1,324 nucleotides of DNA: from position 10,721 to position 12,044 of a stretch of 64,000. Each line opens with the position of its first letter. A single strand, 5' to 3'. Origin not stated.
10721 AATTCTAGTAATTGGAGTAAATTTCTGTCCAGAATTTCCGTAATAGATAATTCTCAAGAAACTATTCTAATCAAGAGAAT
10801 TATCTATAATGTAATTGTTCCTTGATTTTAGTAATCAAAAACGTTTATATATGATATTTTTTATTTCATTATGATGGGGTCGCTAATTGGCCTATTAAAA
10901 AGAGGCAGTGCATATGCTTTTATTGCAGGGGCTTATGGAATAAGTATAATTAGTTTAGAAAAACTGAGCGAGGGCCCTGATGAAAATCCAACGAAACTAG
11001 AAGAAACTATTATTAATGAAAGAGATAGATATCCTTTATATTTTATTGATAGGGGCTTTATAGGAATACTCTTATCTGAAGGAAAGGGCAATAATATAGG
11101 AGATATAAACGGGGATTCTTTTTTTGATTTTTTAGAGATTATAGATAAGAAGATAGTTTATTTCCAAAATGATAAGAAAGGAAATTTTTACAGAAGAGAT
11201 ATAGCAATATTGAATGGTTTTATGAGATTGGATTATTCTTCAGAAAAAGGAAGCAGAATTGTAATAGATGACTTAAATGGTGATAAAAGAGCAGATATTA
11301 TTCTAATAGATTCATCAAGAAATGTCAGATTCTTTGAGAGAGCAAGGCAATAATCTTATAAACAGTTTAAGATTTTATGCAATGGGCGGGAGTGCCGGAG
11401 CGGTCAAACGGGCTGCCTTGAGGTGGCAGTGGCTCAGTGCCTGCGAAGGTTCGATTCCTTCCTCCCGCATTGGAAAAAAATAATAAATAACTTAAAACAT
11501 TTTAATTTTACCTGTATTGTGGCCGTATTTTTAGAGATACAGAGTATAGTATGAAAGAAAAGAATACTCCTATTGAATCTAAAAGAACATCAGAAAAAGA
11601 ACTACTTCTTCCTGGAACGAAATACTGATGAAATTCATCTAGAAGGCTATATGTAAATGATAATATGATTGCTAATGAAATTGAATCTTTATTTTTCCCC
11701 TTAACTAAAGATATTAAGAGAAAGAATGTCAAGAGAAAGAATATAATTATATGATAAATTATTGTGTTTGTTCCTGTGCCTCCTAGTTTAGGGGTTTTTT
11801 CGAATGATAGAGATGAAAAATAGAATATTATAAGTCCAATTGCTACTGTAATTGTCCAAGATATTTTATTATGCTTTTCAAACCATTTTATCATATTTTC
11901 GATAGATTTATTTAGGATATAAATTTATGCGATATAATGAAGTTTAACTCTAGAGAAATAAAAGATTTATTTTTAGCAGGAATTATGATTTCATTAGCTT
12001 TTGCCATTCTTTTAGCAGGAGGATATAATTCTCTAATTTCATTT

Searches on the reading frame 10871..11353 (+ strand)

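Call 84: search_protein_families(library=pfam, proteins=[window:10871-11353:+], max_evalue=0.001)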
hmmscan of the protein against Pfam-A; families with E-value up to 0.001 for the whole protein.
window:10871-11353:+ (160 aa): 1 family
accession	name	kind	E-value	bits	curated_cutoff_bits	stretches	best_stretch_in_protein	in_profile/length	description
PF13517.12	FG-GAP_3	-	1.8e-07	32.1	26.9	1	78-144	1-60/61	FG-GAP-like repeat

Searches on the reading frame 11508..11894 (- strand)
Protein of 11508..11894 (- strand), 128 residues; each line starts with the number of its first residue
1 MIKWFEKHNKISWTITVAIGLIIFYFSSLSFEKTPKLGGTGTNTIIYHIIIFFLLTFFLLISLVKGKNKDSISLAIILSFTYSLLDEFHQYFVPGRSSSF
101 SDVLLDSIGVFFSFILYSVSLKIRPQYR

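Call 84: search_protein_families(library=pfam, proteins=[window:11508-11894:-], max_evalue=0.001)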
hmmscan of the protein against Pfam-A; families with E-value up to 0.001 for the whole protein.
window:11508-11894:- (128 aa): 1 family
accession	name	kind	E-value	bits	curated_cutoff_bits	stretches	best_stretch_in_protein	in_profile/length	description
PF04892.17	VanZ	-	1.6e-15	58.3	30.1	1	20-119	35-124/126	VanZ like family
